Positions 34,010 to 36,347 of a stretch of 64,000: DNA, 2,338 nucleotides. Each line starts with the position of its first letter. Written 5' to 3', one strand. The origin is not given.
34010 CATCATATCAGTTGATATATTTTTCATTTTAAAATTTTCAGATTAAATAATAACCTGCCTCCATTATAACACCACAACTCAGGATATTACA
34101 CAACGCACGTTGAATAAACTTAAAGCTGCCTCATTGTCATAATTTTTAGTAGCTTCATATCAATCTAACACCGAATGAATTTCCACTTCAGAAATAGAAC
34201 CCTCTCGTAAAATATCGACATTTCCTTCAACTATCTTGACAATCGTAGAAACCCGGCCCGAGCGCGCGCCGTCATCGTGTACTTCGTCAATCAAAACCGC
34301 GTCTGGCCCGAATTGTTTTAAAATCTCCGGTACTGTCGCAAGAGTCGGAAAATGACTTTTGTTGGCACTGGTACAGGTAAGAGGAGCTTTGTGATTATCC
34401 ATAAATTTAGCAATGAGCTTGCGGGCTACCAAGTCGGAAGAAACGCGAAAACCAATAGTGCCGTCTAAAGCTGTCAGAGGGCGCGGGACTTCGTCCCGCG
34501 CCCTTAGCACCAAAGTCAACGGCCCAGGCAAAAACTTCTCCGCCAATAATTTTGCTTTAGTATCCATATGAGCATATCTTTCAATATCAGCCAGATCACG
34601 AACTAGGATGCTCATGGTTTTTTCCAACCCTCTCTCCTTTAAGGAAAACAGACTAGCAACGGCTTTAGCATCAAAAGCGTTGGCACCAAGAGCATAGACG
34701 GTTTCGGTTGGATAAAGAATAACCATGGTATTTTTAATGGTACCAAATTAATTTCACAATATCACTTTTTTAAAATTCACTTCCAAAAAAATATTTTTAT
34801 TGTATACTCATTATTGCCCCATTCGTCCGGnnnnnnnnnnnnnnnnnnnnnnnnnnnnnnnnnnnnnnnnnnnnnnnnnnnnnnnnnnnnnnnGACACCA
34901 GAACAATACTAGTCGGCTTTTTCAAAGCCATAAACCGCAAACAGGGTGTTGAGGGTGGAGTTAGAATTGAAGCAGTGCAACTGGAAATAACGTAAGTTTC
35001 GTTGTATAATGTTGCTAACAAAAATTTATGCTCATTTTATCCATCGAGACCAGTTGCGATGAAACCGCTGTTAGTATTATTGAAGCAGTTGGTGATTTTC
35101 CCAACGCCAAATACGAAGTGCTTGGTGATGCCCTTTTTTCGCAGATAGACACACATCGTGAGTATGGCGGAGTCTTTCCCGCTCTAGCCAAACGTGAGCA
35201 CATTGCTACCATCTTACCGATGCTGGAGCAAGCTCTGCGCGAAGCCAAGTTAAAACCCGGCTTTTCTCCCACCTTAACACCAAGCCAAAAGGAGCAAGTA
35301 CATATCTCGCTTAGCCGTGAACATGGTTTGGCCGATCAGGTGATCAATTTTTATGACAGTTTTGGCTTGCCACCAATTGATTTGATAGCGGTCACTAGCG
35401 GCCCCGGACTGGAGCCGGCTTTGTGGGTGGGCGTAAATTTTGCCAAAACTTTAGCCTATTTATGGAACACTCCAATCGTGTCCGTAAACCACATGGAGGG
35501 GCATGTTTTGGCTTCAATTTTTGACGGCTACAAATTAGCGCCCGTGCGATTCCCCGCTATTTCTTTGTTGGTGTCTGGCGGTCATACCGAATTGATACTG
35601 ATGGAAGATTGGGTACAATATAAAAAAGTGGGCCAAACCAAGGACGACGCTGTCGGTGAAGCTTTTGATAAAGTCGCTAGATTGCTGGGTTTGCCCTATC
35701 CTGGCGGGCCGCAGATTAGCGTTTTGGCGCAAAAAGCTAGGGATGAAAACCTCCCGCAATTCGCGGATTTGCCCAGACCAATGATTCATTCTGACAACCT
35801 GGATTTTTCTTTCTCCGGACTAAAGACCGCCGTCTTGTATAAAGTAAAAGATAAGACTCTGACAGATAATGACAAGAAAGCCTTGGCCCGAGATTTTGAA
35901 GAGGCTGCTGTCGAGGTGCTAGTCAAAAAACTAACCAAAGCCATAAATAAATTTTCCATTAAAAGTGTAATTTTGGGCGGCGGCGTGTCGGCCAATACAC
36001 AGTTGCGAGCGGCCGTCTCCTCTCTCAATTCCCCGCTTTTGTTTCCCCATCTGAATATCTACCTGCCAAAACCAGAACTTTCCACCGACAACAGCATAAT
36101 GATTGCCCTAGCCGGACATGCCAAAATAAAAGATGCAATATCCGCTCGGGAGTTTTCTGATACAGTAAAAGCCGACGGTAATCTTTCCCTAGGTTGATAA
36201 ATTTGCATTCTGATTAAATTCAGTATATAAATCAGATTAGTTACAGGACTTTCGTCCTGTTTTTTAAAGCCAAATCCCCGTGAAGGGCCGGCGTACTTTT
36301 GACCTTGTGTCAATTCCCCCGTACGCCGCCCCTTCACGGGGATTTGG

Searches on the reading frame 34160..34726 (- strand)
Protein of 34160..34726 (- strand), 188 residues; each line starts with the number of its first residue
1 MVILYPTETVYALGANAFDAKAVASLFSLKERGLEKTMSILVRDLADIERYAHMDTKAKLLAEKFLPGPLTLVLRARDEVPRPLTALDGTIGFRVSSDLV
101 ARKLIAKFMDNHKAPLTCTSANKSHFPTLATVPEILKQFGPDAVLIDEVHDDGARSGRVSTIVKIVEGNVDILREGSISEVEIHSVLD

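Call 8: search_protein_families(library=pfam, proteins=[window:34160-34726:-], max_evalue=0.001)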
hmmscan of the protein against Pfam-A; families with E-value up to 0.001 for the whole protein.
window:34160-34726:- (188 aa): 1 family
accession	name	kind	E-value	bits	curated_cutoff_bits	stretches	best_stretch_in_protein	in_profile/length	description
PF01300.24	Sua5_yciO_yrdC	-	9.6e-41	139.7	25.1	1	2-176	8-178/178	Telomere recombination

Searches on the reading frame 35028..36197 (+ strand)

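Call 8: search_protein_families(library=pfam, proteins=[window:35028-36197:+], max_evalue=0.001)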
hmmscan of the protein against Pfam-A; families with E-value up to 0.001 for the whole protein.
window:35028-36197:+ (389 aa): 3 families
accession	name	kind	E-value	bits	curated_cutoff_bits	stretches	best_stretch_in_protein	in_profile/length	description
PF00814.31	TsaD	-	1.1e-78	265.1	24.8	2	116-360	50-263/264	tRNA N6-adenosine threonylcarbamoyltransferase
PF22521.2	HypF_C_2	-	4e-05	24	27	1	268-331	151-214/241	Carbamoyltransferase, Kae1-like Domain, second subdomain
PF00480.26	ROK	-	0.00082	19.4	22.9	0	284-346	208-270/294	ROK family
